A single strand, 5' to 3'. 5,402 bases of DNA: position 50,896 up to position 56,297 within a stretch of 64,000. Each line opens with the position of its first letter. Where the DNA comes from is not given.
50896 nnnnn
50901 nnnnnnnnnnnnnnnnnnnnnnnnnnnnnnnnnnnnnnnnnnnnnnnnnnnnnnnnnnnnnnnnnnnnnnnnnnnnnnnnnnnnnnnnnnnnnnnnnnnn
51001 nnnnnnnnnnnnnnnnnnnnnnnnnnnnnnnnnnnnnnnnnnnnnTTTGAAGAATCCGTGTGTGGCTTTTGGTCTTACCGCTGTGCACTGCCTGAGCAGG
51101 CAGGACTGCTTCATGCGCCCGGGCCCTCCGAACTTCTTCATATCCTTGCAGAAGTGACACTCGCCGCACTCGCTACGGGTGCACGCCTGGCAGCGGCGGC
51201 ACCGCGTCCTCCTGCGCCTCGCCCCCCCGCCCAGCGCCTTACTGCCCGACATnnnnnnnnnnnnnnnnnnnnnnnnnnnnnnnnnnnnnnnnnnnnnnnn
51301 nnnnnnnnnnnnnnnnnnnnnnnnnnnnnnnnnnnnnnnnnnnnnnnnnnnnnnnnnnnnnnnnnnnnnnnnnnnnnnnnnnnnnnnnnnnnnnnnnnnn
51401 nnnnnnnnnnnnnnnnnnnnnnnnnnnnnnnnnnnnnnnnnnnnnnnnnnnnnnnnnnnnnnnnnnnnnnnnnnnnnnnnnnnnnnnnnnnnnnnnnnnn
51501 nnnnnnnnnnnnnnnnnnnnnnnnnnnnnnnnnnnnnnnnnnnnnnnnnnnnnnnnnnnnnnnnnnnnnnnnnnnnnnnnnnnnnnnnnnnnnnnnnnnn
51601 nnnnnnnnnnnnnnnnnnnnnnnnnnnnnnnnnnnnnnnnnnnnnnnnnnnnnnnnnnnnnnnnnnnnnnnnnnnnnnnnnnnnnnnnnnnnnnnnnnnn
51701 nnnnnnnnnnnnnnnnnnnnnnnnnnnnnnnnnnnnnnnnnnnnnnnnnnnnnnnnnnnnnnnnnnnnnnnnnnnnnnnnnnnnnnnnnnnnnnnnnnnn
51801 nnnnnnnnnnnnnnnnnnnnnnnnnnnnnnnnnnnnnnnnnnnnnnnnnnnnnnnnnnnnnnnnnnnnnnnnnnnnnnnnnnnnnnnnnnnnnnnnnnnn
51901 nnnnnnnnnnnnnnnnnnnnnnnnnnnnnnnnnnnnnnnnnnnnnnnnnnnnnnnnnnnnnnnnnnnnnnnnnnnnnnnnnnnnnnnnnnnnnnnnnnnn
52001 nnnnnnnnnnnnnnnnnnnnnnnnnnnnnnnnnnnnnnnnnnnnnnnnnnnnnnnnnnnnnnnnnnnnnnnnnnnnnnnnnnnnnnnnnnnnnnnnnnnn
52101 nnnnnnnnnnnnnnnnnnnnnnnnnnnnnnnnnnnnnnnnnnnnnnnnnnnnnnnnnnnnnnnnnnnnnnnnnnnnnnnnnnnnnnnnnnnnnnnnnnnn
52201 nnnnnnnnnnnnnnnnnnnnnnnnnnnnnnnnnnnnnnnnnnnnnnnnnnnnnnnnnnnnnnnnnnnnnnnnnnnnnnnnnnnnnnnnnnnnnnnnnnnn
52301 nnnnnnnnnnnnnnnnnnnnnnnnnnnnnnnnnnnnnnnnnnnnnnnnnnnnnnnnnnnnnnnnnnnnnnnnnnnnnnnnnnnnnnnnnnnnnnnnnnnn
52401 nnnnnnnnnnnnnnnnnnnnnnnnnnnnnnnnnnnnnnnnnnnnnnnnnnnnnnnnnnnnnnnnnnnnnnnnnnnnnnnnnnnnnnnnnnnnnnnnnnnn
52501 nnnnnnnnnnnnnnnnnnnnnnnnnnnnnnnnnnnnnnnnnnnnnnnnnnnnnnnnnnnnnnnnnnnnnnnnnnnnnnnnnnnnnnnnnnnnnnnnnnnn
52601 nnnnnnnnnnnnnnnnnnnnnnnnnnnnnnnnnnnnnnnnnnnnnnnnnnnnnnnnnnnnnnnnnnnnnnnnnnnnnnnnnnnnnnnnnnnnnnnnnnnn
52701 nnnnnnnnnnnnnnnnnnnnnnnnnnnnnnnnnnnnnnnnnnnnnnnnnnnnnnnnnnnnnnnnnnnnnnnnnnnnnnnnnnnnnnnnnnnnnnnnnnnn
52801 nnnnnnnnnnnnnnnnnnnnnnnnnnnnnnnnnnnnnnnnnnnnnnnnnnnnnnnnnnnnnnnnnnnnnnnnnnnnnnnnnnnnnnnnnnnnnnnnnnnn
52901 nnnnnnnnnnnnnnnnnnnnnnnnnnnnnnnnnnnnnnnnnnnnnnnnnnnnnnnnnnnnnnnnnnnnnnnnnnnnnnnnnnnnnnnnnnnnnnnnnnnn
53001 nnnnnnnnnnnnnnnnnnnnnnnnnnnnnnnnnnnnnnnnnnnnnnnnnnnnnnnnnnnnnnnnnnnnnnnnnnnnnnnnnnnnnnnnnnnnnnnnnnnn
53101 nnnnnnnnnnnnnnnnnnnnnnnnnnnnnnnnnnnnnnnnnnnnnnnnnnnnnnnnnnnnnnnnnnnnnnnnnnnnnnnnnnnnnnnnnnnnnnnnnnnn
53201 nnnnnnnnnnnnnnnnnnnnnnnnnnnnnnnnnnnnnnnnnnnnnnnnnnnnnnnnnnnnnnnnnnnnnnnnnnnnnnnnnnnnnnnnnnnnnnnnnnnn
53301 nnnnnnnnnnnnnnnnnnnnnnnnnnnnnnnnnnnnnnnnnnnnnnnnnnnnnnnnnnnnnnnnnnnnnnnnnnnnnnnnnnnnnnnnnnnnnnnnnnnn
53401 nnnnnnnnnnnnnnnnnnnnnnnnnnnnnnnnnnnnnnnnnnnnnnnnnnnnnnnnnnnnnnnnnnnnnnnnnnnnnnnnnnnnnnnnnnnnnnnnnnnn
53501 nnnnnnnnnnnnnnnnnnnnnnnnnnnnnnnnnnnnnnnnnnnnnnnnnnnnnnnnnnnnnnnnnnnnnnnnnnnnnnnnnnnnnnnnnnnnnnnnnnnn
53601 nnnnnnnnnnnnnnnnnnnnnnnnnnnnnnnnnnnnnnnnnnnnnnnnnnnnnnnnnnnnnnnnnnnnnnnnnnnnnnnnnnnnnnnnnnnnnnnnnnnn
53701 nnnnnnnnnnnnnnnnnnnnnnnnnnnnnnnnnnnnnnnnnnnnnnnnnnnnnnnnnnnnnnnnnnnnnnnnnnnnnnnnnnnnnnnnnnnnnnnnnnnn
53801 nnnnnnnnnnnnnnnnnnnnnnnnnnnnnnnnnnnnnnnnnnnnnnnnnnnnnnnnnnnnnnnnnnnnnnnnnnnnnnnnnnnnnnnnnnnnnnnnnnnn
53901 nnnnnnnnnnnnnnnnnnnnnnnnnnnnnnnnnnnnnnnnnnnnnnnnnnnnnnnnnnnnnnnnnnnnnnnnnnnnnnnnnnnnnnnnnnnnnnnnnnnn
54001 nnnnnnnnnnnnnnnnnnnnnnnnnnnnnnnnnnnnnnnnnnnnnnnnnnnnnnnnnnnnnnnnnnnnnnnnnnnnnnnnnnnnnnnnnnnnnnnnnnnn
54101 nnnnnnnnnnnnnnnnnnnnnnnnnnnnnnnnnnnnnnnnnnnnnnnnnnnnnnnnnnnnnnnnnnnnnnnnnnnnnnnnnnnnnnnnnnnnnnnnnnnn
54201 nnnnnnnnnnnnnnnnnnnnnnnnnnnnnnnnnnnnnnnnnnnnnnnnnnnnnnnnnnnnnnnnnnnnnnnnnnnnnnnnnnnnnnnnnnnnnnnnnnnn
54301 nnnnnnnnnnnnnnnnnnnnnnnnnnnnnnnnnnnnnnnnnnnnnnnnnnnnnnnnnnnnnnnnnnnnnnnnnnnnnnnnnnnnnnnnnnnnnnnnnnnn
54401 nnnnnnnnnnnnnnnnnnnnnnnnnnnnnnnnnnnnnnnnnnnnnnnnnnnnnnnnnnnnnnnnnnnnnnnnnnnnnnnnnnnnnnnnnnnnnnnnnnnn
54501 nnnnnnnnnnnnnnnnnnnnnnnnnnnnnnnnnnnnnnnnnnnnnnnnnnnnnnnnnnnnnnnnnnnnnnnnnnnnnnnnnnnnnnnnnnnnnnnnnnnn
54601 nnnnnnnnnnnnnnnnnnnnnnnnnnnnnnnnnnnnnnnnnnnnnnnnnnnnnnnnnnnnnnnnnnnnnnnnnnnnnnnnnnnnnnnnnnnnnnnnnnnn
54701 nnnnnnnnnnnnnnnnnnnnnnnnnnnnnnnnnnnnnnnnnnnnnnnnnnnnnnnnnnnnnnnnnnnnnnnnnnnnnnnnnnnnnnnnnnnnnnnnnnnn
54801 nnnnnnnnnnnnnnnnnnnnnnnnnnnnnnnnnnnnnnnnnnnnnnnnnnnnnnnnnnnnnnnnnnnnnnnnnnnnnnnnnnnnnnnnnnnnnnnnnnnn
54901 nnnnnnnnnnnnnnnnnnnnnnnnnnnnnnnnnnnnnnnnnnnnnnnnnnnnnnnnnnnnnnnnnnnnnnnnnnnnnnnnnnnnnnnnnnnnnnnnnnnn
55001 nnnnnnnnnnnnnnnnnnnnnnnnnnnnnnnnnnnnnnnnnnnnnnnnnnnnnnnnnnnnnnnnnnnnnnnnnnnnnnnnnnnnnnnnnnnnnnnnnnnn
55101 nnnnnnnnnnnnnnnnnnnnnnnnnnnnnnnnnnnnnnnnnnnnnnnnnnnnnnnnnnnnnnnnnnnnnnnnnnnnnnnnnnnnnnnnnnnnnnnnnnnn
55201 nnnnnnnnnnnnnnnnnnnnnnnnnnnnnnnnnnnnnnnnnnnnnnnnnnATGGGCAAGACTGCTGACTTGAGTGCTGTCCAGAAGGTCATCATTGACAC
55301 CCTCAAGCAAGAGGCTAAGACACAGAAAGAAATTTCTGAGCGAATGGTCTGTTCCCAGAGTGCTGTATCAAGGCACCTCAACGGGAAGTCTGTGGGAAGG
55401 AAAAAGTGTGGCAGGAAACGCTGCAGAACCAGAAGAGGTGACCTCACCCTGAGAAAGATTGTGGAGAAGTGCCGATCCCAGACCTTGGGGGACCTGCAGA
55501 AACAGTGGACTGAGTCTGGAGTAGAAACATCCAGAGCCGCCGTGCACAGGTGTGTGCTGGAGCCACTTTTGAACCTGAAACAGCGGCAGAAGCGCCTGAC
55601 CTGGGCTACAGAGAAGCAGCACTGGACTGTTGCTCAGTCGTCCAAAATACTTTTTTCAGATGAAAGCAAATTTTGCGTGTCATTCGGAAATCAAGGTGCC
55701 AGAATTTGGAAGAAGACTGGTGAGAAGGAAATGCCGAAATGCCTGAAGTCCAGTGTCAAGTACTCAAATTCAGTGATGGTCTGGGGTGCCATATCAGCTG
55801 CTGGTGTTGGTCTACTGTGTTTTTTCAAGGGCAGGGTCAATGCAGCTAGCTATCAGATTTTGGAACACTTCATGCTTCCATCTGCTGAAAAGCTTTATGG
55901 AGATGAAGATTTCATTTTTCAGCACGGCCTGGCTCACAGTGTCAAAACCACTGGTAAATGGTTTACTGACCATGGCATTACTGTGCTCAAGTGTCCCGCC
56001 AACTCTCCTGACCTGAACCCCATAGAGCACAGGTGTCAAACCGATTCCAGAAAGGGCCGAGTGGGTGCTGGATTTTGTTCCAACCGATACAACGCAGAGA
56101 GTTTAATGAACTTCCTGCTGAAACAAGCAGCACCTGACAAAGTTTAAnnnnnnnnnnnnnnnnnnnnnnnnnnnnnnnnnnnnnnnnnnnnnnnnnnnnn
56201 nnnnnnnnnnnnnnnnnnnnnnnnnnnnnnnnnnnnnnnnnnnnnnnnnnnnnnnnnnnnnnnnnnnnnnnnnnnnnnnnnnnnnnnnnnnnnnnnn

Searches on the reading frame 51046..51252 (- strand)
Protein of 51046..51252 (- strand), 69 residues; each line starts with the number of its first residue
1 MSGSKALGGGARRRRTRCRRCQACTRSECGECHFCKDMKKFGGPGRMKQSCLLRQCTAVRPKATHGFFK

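Call 13: search_protein_families(library=pfam, proteins=[window:51046-51252:-], max_evalue=1)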
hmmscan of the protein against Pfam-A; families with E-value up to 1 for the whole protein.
seq(69 aa): 1 family
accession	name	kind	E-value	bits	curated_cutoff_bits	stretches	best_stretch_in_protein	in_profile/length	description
PF02008.25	zf-CXXC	-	7.4e-16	58.4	26.5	1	12-56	3-48/48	CXXC zinc finger domain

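Call 31: search_solved_structures(query=window:51046-51252:-, max_evalue=0.001)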
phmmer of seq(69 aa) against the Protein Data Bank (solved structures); distinct sequences matched with E-value up to 0.001: 22.
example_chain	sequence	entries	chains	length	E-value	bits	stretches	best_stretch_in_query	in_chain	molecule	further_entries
6asb_C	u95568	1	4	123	2e-25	91.5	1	10-59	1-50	F-box/LRR-repeat protein 19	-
4o64_A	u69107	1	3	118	2e-24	88.3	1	12-58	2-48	Lysine-specific demethylase 2B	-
7uv9_K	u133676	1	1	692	1.7e-22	82.2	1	7-60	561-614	Lysine-specific demethylase 2A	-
4bbq_A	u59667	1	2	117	2e-20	75.7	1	14-60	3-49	LYSINE-SPECIFIC DEMETHYLASE 2A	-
3qmb_A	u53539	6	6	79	5.1e-14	55.4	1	9-68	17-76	CpG-binding protein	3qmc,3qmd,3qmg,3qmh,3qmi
5wy1_A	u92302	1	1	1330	1e-10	44.9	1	14-60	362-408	DNA (cytosine-5)-methyltransferase 1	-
3av4_A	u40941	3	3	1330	1e-10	44.9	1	14-60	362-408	DNA (cytosine-5)-methyltransferase 1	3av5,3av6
3pt6_A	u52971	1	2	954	1.1e-10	44.9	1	14-60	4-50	DNA (cytosine-5)-methyltransferase 1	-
8xqc_A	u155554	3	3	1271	1.2e-09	41.5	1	14-60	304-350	DNA (cytosine-5)-methyltransferase 1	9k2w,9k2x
3pta_A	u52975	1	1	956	3.8e-09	40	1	14-60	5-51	DNA (cytosine-5)-methyltransferase 1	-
3swr_A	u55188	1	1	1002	4.5e-09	39.8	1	14-60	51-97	DNA (cytosine-5)-methyltransferase 1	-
4yoc_A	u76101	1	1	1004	4.5e-09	39.8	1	14-60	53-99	DNA (cytosine-5)-methyltransferase 1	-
9mys_A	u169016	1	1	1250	5.8e-09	39.4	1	14-60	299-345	DNA (cytosine-5)-methyltransferase 1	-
9z07_A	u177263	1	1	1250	5.8e-09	39.4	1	14-60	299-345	DNA (cytosine-5)-methyltransferase 1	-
4wxx_A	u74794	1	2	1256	5.8e-09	39.4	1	14-60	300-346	DNA (cytosine-5)-methyltransferase 1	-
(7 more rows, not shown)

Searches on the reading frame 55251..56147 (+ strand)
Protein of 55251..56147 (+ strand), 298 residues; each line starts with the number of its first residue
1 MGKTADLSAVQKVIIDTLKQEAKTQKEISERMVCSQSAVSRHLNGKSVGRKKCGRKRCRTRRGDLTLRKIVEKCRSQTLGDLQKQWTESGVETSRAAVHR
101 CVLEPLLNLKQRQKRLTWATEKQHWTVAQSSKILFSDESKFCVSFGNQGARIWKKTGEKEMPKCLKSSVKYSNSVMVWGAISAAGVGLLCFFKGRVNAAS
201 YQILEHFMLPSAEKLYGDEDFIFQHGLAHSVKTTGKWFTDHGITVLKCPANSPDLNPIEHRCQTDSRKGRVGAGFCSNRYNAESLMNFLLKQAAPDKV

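Call 54: search_protein_families(library=pfam, proteins=[window:55251-56147:+], max_evalue=0.001)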
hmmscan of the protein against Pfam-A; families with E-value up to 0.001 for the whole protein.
window:55251-56147:+ (298 aa): 2 families
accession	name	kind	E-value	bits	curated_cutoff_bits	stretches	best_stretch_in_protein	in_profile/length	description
PF13358.12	DDE_3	-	1.8e-10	41.2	28.6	1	133-260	2-124/146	DDE superfamily endonuclease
PF01498.24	HTH_Tnp_Tc3_2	-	0.00081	20.1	31.5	0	67-122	4-70/72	Transposase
